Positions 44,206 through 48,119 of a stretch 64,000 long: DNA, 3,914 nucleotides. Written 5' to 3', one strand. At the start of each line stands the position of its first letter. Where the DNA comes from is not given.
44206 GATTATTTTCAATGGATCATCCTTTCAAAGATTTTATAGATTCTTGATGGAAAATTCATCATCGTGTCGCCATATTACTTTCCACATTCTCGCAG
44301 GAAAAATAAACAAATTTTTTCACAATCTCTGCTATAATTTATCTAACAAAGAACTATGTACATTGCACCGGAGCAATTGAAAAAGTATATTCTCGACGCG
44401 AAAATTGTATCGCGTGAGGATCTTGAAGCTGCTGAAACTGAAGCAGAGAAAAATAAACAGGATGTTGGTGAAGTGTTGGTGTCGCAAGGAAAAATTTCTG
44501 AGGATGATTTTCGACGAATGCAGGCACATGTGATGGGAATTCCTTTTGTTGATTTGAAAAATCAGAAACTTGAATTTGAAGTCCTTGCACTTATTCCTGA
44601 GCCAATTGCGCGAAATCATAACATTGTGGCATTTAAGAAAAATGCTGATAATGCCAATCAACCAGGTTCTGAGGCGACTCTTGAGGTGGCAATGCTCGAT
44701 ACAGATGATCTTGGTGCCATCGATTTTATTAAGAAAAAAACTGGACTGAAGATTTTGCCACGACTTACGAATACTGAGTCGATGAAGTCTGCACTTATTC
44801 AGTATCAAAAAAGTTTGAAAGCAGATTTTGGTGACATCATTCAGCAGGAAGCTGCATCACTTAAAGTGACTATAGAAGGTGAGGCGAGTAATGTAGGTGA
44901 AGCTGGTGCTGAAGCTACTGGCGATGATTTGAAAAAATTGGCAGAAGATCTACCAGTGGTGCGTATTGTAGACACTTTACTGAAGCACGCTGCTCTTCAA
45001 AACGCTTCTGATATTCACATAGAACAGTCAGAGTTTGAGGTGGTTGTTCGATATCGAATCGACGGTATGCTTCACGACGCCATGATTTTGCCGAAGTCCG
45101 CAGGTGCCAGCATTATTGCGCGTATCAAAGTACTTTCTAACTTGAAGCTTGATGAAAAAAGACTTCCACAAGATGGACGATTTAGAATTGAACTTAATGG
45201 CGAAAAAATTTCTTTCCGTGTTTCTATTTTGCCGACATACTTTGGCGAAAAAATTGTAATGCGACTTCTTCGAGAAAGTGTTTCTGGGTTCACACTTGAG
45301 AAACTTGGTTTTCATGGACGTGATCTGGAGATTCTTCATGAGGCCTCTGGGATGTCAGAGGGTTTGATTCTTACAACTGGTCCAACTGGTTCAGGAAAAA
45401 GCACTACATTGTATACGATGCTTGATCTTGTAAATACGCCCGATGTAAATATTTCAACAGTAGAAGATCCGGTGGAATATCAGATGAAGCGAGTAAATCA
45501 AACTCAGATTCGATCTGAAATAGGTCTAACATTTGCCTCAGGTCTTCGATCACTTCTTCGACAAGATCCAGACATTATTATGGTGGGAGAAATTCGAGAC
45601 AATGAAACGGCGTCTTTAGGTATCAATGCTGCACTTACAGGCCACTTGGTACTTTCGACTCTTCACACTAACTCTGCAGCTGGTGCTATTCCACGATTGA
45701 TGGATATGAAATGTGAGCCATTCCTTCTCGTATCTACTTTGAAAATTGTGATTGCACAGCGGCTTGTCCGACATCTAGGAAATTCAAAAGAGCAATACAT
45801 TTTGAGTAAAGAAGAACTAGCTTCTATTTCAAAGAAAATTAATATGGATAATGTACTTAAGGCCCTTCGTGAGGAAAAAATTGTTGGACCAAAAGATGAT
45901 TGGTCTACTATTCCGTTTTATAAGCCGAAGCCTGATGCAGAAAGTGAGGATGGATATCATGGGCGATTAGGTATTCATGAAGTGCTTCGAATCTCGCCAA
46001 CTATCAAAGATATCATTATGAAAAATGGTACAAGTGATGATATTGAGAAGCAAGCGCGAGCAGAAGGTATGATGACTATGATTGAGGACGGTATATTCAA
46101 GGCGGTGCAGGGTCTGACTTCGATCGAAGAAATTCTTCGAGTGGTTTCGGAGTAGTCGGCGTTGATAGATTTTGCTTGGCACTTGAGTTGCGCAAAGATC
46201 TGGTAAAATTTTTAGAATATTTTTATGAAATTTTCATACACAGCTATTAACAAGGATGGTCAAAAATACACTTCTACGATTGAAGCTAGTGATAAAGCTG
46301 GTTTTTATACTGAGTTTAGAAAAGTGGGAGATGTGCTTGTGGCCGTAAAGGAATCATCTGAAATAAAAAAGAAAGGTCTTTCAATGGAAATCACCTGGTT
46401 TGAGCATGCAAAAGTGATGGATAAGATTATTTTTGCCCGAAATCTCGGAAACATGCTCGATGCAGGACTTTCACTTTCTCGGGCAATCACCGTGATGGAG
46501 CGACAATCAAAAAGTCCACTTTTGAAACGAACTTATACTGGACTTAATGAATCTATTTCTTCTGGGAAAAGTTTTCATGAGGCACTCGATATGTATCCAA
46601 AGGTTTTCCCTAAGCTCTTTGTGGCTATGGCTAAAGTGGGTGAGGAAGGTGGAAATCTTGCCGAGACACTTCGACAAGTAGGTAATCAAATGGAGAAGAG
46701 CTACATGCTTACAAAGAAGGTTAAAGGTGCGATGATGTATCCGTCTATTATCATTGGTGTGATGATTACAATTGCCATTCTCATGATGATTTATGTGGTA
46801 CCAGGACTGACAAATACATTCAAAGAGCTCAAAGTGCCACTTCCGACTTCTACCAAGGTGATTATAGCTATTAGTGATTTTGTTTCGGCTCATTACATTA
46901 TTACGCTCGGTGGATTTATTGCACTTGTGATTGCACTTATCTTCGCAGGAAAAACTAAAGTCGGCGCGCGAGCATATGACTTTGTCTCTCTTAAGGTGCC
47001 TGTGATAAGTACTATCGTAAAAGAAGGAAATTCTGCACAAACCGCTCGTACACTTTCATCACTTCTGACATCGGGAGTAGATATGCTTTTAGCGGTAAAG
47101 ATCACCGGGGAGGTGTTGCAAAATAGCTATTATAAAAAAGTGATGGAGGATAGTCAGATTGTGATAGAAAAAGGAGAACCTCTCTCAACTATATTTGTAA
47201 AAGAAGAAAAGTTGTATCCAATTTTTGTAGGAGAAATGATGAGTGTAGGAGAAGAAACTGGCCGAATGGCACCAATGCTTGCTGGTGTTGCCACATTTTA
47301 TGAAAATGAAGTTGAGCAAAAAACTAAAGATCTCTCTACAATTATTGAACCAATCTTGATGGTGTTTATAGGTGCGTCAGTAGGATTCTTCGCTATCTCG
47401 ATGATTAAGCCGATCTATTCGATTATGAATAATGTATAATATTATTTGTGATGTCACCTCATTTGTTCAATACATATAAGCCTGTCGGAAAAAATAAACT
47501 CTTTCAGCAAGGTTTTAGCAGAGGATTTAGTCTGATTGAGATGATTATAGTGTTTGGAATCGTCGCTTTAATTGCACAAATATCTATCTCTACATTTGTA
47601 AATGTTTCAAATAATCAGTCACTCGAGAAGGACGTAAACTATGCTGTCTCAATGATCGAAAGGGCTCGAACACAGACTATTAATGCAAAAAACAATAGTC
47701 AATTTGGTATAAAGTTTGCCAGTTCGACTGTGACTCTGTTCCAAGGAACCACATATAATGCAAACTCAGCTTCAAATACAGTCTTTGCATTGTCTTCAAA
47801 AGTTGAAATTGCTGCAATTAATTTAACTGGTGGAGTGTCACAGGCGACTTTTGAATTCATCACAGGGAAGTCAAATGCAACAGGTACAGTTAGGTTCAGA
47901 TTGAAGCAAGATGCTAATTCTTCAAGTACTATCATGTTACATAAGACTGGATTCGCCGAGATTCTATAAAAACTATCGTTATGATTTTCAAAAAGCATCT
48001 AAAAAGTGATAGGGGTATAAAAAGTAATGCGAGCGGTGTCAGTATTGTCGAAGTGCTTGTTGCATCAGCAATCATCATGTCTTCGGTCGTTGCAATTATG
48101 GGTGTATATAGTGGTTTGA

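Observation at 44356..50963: Type IV pilus operon with three prepilins and a 608-aa pilin-like giant but no peptidase or retraction ATPase in view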

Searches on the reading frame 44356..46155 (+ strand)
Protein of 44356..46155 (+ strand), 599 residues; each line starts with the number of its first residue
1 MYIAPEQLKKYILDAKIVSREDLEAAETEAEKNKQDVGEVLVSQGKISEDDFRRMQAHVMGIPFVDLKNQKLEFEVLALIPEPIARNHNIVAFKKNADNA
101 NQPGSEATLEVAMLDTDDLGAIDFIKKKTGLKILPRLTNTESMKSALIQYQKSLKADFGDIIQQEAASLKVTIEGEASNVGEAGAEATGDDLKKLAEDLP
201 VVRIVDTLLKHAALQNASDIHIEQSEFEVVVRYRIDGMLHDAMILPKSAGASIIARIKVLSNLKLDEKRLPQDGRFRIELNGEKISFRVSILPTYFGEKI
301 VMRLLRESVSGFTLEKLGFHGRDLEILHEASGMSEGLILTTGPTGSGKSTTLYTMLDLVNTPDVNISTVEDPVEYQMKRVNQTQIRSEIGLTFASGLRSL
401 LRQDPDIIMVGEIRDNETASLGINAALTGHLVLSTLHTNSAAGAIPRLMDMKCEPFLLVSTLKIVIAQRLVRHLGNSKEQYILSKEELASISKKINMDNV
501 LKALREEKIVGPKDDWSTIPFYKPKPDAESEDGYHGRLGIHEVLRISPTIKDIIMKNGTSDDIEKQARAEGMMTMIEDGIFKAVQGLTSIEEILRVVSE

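Call 3: search_protein_families(library=pfam, proteins=[window:44356-46155:+], max_evalue=0.1)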
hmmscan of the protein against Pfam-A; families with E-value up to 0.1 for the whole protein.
window:44356-46155:+ (599 aa): 8 families
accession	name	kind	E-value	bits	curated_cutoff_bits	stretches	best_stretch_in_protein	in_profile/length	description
PF00437.27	T2SSE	-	3.6e-119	398.2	24.9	1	196-595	3-370/370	Type II/IV secretion system protein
PF05157.20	MshEN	-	3.8e-09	36.8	23.1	1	60-154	1-87/90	MshEN domain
PF13401.12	AAA_22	-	0.0034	18.2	27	1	334-391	4-60/130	AAA domain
PF13555.12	AAA_29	-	0.013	15.6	27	1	335-352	22-39/61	P-loop containing region of AAA domain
PF01580.24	FtsK_SpoIIIE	-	0.024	14.5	24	1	317-356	22-60/221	FtsK/SpoIIIE family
PF25199.1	nSTAND_NTPase5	-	0.042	14.1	34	1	330-374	36-81/145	Novel STAND NTPase 5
PF00005.33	ABC_tran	-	0.043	14.8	25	0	341-394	17-66/137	ABC transporter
PF13191.12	AAA_16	-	0.07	14.1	32.6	0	327-383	16-64/167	AAA ATPase domain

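Call 4: search_protein_families(library=ncbifam, proteins=[window:44356-46155:+], max_evalue=0.1)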
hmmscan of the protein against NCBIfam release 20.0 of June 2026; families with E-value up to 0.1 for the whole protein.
window:44356-46155:+ (599 aa): 30 families (the best 25 are shown)
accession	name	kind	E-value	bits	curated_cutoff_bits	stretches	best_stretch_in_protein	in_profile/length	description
TIGR02538.1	type_IV_pilB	equivalog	1.7e-151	505.7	675.65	1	8-598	2-563/564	type IV-A pilus assembly ATPase PilB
TIGR02533.1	type_II_gspE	equivalog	5.2e-149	497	630.25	1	101-596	16-485/486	type II secretion system ATPase GspE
NF007755.0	PRK10436.1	equivalog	3.3e-123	411.8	617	1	188-597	72-459/465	type II secretion system protein GspE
NF053534.1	T4PilAsmATPsTfpB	equivalog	1e-117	394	850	1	190-597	190-582/584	type IV pilus assembly ATPase TfpB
NF041000.1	ATPase_ComGA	equivalog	7.5e-74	248.1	300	1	207-472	2-266/267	competence type IV pilus ATPase ComGA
TIGR01420.1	pilT_fam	subfamily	6.7e-54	183.4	319.1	1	206-476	3-273/343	PilT/PilU family type 4a pilus ATPase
TIGR02525.1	plasmid_TraJ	equivalog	3.1e-28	98.8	368.3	1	301-473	121-300/372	plasmid transfer ATPase TraJ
TIGR02524.1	dot_icm_DotB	equivalog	9.3e-26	90.9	463.3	1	329-505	128-322/358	Dot/Icm type IV secretion system ATPase DotB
NF058587.1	archaellum_moto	equivalog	2.3e-16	59.6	550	1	338-496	278-441/527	archaellum flagellar ATPase motor FlaI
TIGR02782.1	TrbB_P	equivalog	1.1e-14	54.5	304.55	1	334-453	135-257/303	P-type conjugative transfer ATPase TrbB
TIGR02788.1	VirB11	equivalog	2.2e-12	46.7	249.95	1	338-452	147-266/308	P-type DNA transfer ATPase VirB11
NF010469.0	PRK13894.1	subfamily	4.3e-12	46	508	1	337-449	151-265/320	conjugal transfer ATPase TrbB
NF010407.0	PRK13833.1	subfamily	1e-11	44.8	499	1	338-454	147-265/323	conjugal transfer protein TrbB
TIGR03819.1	heli_sec_ATPase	hypoth_equivalog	2.5e-11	43.4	373.15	1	234-449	79-298/340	TadA family conjugal transfer-associated ATPase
NF053672.1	bindosome_BasE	exception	3.3e-08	32.7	1000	1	339-451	274-391/512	bindosome assembly system ATPase subunit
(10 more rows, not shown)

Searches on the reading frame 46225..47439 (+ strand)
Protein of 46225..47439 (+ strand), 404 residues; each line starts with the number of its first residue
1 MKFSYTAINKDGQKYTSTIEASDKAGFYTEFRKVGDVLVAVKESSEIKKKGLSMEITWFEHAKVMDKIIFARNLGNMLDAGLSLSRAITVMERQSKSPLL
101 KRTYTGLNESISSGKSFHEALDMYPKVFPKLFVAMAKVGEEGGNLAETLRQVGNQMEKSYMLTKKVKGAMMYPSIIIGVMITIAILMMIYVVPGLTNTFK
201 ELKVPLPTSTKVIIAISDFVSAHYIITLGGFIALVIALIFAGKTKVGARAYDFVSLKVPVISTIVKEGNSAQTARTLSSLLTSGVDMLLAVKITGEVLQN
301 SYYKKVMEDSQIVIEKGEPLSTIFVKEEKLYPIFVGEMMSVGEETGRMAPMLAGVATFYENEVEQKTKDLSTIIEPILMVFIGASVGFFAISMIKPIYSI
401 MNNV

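Call 3: search_protein_families(library=pfam, proteins=[window:46225-47439:+], max_evalue=0.1)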
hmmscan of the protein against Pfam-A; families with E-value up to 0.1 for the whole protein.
window:46225-47439:+ (404 aa): 2 families
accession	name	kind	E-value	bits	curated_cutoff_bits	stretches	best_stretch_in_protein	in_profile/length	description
PF00482.28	T2SSF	-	7.3e-49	165.3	25.2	2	70-193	1-125/125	Type II secretion system (T2SS), protein F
PF04983.23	RNA_pol_Rpb1_3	-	0.0079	16.5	28.9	1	212-326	11-111/162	RNA polymerase Rpb1, domain 3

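Call 4: search_protein_families(library=ncbifam, proteins=[window:46225-47439:+], max_evalue=0.1)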
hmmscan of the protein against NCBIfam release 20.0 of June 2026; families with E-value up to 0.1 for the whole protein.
window:46225-47439:+ (404 aa): 6 families
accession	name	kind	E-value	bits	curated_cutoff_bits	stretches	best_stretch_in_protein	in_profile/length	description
TIGR02120.1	GspF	equivalog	2.4e-84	283.9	424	1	3-403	1-400/401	type II secretion system inner membrane protein GspF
NF052607.1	T4PiliAsmPilCThrm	equivalog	2.3e-76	257.5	700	1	3-403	4-403/406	type IV pilus assembly protein PilC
NF052606.1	T4PiliAsmPilCMyx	equivalog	9.6e-75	252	700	1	2-404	21-418/419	type IV pilus assembly protein PilC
NF007861.0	PRK10573.1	equivalog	2.2e-65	221.3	401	1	3-400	7-394/401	protein transport protein HofC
NF047826.1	T3SSXpsF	equivalog_domain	4.5e-56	190.4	650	1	3-403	4-403/405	type II secretion system protein XpsF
NF041012.2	T4P_ComGB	equivalog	3.8e-44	151.4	240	2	128-402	60-332/332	competence type IV pilus assembly protein ComGB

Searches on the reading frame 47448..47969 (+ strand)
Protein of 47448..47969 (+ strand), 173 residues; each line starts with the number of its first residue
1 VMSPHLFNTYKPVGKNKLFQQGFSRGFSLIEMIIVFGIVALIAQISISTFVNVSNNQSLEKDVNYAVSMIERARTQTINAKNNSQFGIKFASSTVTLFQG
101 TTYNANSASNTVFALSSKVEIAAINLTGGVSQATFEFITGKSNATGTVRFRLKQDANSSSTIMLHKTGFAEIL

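Call 3: search_protein_families(library=pfam, proteins=[window:47448-47969:+], max_evalue=0.1)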
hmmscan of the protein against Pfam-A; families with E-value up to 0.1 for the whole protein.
window:47448-47969:+ (173 aa): 1 family
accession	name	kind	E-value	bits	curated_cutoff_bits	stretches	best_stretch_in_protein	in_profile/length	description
PF07963.17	N_methyl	-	0.0014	18.6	21.2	1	24-43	4-23/27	Prokaryotic N-terminal methylation motif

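Call 4: search_protein_families(library=ncbifam, proteins=[window:47448-47969:+], max_evalue=0.1)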
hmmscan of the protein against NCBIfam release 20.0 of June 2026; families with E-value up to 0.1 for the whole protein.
window:47448-47969:+ (173 aa): 15 families
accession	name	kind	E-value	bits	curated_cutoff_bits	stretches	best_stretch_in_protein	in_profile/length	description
NF007800.0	PRK10506.1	equivalog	6.8e-06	26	158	1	24-157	8-137/163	prepilin peptidase-dependent protein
TIGR01708.2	typeII_sec_gspH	equivalog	3.2e-05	24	80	1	24-112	1-86/169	type II secretion system minor pseudopilin GspH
TIGR02596.1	TIGR02596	subfamily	0.00018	21.6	70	1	27-98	1-70/196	Verru_Chthon cassette protein D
NF047827.1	T3SSXpsH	equivalog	0.00056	19.7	160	1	25-92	1-68/145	type II secretion system protein XpsH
NF041013.1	T4P_ComGE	equivalog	0.00091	19.3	49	1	25-99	4-80/83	competence type IV pilus minor pilin ComGE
NF040982.1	ComGD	equivalog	0.0015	18.9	70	1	25-152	2-131/139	competence type IV pilus minor pilin ComGD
NF007862.0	PRK10574.1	equivalog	0.0016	18.6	138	1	25-54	5-34/145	prepilin peptidase-dependent pilin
TIGR01710.1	typeII_sec_gspG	equivalog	0.005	16.9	88.85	1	25-74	1-49/134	type II secretion system major pseudopilin GspG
NF040508.1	LVIS_2131_fam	hypoth_equivalog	0.005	16.8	100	1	27-125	46-144/202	LVIS_2131 family protein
NF040999.1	pilin_ComGC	equivalog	0.0092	16.2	75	1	25-75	2-50/84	competence type IV pilus major pilin ComGC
NF041775.1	typeIV_PilA_Myxo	equivalog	0.013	15.5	400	1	24-55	10-41/214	type IV pilin protein PilA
TIGR02532.1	IV_pilin_GFxxxE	domain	0.018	14.9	16.3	1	25-43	2-20/24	prepilin-type N-terminal cleavage/methylation domain-containing protein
NF047828.1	T3SSXpsI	equivalog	0.022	14.8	150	1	25-51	2-28/132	type II secretion system protein XpsI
NF041002.1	pilin_ComGF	equivalog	0.061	13.6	80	1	25-61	2-38/139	competence type IV pilus minor pilin ComGF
TIGR02588.1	TIGR02588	hypoth_equivalog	0.094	12.7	95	0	34-152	6-105/122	TIGR02588 family protein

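Call 27: search_solved_structures(query=A2, max_evalue=10)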
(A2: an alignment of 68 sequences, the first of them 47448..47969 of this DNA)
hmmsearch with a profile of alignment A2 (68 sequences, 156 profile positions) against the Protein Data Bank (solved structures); distinct sequences matched with E-value up to 10: 29.
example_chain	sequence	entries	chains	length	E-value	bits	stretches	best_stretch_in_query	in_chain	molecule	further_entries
9egp_A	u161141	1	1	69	7.3e-10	42.3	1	2-40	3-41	Geopilin domain 1 protein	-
7tgg_A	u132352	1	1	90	1.7e-09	41.2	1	2-43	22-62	Geopilin domain 1 protein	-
2m7g_A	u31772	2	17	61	5.4e-07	33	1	10-53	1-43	Geopilin domain 1 protein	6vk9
9laa_A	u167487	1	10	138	1.7e-06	31.4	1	1-56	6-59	Type IV pilin protein PilA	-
8tj2_C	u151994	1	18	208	2.8e-06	30.7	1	10-56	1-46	Type IV major pilin protein PilA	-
9lab_B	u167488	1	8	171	2.5e-05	27.6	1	5-37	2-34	MSHA major pilin subunit MshA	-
6xxe_A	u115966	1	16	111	4.6e-05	26.8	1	10-93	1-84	Uncharacterized protein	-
8tob_GA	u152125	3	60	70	0.00014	25.1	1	11-48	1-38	Fimbrial protein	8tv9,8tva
1oqw_A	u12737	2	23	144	0.00017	24.9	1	10-37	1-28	Fimbrial protein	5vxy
6xxd_A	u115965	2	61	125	0.00026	24.3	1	10-39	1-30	PilA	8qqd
6gv9_A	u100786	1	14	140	0.0004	23.7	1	10-47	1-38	Prepilin peptidase-dependent protein D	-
8qqj_J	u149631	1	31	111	0.00042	23.6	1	10-89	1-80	Type IV narrow pilus major component PilA5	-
5wda_A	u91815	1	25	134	0.00067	23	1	10-51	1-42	General secretion pathway protein G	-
8pfb_G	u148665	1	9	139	0.00073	22.8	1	10-54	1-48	Type IV pilin PilE1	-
1ay2_A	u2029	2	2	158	0.00099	22.4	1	10-40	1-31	TYPE 4 PILIN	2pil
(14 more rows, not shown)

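Call 36: find_homologous_proteins(query=window:47448-47969:+, max_evalue=0.001)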
Query window:47448-47969:+ (173 aa): 30 proteins with E <= 0.001 among 75 candidates.
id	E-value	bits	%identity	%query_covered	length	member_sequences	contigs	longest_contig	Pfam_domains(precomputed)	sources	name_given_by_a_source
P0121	1.1e-99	349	99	99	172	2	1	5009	-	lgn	-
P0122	7.3e-62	226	67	97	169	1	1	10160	PF07963.18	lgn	-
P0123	1.4e-57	212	71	86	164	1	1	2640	-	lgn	-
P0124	1.4e-55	206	66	88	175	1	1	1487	-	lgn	-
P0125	7.3e-55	203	67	86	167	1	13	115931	PF07963.18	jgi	jgi:prepilin-type N-terminal cleavage/methylation domain-containing protein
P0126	9.5e-54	200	66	86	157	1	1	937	PF07963.18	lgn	-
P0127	3.2e-53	198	65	86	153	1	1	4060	-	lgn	-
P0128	8.4e-53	197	66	86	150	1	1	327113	-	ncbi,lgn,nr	ncbi:MAG: prepilin-type N-terminal cleavage/methylation domain-containing protein [Candidatus Paceba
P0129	9.5e-53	196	61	91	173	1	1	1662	-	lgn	-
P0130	2.1e-52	195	60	94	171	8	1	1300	PF07963.18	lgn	-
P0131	2.2e-52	195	64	86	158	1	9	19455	-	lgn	-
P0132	2.5e-52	195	64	86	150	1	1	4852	-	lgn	-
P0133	7.1e-52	194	64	88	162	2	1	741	-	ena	-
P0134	1.4e-51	193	64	86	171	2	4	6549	PF07963.18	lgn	-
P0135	4.3e-51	191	63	86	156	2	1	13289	PF07963.18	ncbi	-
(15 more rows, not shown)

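Call 53: search_protein_families(library=pfam, alignment_id=A2, max_evalue=0.01)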
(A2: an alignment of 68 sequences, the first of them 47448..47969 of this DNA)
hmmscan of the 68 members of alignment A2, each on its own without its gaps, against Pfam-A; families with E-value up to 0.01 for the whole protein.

A. member 1, window:47448-47969:+ (173 aa): 1 family
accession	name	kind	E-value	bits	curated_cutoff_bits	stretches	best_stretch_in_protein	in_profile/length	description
PF07963.17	N_methyl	-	0.0014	18.6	21.2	1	24-43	4-23/27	Prokaryotic N-terminal methylation motif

B. families by the number of members that match (of 68 scanned): 7 families
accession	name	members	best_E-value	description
PF07963.17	N_methyl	63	9.2e-09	Prokaryotic N-terminal methylation motif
PF12019.13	GspH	20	1e-06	Type II transport protein GspH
PF11773.13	ComGE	6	0.00032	Competence system putative prepilin ComGE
PF16964.10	TadF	2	0.0011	Putative tight adherence pilin protein F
PF03605.20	DcuA_DcuB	1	0.0038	Anaerobic c4-dicarboxylate membrane transporter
PF20163.3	DUF6536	1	0.0041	Family of unknown function (DUF6536)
PF04790.18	Sarcoglycan_1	1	0.0047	Sarcoglycan complex subunit protein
